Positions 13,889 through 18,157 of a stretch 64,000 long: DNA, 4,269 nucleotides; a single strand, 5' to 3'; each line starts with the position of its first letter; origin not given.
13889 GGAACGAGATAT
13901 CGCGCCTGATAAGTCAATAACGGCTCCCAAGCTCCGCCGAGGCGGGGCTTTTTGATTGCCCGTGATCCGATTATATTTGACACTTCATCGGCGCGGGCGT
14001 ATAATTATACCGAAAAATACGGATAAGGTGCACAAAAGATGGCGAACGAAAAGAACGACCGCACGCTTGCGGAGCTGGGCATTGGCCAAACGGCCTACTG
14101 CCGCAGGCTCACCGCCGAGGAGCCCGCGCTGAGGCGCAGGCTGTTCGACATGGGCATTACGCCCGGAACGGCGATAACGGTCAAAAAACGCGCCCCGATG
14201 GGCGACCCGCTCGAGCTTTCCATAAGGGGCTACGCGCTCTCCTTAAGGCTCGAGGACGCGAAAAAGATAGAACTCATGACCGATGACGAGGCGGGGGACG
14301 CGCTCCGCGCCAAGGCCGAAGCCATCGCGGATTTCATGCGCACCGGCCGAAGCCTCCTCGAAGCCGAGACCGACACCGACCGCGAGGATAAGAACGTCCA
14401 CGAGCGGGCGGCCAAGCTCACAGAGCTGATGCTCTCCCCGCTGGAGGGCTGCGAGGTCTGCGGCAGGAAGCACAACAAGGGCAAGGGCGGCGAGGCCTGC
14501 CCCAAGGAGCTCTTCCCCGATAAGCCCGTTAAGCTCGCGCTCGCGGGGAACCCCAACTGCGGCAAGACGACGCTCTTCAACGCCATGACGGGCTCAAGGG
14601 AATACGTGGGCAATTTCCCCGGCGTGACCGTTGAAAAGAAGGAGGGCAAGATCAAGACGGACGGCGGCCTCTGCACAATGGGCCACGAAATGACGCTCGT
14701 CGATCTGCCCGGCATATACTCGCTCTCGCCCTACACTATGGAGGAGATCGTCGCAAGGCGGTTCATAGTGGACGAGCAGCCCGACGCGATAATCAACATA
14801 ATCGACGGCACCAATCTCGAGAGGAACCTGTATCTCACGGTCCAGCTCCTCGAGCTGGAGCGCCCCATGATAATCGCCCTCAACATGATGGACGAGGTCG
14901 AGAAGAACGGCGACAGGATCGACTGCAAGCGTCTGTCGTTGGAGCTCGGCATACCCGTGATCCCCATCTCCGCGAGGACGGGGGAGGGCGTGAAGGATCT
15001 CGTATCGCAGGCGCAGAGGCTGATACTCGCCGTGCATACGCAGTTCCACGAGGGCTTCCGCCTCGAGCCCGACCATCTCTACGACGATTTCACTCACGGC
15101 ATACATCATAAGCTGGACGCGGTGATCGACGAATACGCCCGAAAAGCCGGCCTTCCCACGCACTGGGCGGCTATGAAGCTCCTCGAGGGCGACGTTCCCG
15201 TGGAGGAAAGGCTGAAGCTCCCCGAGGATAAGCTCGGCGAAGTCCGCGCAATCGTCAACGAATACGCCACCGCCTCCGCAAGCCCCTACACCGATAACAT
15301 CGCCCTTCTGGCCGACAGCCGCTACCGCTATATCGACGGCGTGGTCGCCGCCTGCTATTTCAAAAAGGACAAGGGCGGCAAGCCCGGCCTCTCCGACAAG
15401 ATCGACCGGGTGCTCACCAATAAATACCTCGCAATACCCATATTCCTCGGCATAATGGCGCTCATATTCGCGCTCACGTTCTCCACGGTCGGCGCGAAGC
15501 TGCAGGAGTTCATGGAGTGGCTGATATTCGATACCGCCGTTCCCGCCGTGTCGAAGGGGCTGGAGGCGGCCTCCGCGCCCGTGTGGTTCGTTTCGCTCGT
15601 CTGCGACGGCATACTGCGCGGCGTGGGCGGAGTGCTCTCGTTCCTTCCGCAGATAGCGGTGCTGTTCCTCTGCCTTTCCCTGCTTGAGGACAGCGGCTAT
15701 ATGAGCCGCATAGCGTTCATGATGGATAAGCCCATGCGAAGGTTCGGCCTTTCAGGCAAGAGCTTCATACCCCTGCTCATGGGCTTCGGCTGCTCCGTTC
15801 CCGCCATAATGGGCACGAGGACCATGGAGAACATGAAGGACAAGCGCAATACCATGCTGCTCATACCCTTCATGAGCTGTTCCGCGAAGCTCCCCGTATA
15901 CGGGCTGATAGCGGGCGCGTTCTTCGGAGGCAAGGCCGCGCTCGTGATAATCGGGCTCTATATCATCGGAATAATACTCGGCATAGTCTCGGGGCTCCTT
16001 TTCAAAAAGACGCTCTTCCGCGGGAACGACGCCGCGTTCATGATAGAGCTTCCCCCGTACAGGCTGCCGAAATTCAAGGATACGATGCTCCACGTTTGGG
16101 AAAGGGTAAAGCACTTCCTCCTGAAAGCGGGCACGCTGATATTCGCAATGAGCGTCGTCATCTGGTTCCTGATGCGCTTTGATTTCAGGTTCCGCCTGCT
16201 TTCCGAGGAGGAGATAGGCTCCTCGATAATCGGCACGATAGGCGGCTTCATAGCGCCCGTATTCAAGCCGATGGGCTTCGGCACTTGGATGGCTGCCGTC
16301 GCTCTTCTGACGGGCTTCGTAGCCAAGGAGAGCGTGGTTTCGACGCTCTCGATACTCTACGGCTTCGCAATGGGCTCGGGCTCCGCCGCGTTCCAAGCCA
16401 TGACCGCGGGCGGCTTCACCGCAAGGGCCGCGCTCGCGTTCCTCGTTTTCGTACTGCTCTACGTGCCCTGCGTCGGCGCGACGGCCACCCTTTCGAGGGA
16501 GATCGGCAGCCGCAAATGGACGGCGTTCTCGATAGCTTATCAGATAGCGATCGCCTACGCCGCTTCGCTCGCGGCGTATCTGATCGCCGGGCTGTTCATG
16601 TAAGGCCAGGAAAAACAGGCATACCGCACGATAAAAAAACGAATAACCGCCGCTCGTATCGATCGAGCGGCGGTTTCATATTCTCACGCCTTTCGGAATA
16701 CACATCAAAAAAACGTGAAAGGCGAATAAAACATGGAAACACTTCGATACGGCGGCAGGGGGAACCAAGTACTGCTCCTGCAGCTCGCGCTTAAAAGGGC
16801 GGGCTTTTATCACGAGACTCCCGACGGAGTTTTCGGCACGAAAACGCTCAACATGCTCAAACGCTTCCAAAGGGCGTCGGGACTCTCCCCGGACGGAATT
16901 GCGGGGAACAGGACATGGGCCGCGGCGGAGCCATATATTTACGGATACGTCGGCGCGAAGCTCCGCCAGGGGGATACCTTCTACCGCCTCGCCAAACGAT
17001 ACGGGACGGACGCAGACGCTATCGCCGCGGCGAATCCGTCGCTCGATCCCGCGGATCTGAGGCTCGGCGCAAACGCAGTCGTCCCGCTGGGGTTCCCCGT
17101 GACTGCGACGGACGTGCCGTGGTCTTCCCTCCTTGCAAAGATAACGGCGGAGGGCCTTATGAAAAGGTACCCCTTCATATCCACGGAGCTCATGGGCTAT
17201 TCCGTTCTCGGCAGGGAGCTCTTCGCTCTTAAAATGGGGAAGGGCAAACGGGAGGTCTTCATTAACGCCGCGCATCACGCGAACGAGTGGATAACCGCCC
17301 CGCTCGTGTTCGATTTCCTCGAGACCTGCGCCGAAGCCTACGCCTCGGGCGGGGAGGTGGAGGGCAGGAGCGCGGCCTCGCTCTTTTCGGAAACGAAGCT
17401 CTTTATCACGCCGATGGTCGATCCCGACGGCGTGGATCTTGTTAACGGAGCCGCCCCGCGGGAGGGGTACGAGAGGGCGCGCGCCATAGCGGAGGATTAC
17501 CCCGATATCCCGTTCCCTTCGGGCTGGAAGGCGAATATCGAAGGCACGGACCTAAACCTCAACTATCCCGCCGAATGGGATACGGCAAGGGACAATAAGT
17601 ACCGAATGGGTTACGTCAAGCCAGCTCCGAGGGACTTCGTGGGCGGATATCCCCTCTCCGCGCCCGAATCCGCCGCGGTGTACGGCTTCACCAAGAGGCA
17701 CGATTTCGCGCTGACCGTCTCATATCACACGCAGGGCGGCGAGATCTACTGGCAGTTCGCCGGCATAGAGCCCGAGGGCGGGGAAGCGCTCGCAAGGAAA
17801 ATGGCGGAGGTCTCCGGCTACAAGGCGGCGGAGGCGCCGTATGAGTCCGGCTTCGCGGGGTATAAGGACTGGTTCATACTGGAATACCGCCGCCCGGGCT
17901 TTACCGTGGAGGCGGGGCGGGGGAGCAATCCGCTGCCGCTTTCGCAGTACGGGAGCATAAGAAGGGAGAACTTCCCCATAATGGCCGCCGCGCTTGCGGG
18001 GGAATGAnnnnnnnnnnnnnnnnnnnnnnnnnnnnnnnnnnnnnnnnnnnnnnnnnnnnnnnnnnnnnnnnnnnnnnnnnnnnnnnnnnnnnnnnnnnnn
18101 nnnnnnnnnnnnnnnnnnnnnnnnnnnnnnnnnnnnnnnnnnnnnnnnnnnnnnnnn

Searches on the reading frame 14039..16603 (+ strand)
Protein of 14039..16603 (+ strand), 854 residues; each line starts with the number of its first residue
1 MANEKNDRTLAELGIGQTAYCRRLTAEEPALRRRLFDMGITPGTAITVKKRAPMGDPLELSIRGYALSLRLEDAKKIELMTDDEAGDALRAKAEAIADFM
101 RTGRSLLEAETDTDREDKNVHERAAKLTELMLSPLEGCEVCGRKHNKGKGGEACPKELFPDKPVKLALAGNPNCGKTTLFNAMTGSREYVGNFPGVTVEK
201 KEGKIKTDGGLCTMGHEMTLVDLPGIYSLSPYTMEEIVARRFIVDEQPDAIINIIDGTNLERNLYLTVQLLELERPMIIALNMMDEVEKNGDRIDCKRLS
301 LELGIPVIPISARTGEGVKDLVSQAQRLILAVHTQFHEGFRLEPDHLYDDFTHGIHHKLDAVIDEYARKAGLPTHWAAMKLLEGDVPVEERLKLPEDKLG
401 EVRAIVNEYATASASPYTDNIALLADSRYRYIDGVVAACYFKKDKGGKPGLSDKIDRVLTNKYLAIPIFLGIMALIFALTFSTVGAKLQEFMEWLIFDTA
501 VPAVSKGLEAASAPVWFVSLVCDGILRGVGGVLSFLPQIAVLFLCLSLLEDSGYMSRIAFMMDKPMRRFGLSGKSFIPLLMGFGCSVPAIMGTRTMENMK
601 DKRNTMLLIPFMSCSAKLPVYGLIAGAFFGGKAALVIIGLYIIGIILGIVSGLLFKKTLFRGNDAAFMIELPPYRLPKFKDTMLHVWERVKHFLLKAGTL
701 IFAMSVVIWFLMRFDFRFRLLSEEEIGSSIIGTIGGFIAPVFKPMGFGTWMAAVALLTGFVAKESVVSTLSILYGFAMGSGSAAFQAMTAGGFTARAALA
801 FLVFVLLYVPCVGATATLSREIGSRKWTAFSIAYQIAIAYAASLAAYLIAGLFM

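Call 54: search_protein_families(library=pfam, proteins=[window:14039-16603:+], max_evalue=0.00001)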
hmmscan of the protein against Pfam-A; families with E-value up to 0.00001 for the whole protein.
window:14039-16603:+ (854 aa): 6 families
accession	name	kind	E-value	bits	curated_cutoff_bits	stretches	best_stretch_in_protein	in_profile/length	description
PF02421.24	FeoB_N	-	1.1e-65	220.4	27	1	165-324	2-155/156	Ferrous iron transport protein B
PF07670.19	Gate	-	5.8e-37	126.8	29.6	2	532-628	1-104/104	Nucleoside recognition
PF04023.20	FeoA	-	3.2e-20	72.4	23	1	9-78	2-71/74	FeoA domain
PF07664.17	FeoB_C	-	5e-20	71.4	26.6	1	638-689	2-54/54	Ferrous iron transport protein B C terminus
PF01926.29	MMR_HSR1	-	3e-19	69.6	21.9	1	166-282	2-112/113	50S ribosome-binding GTPase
PF17910.6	FeoB_Cyto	-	5.7e-11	43.1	23.4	1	357-440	10-89/90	FeoB cytosolic helical domain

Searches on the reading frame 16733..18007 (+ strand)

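Call 54: search_protein_families(library=pfam, proteins=[window:16733-18007:+], max_evalue=0.00001)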
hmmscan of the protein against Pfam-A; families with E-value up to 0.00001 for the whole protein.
window:16733-18007:+ (424 aa): 4 families
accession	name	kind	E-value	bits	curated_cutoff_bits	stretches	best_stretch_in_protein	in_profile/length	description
PF00246.29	Peptidase_M14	-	1.6e-25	90.7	21.6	1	141-346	7-196/286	Zinc carboxypeptidase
PF01471.23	PG_binding_1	-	4.5e-17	62.4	23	1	9-64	1-56/57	Putative peptidoglycan binding domain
PF01476.26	LysM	-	2.6e-07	30.9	20.9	1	78-112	4-37/43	LysM domain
PF23457.1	LysM2_NFP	-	5.5e-06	26.8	36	0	74-119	7-55/56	NFP LysM2 domain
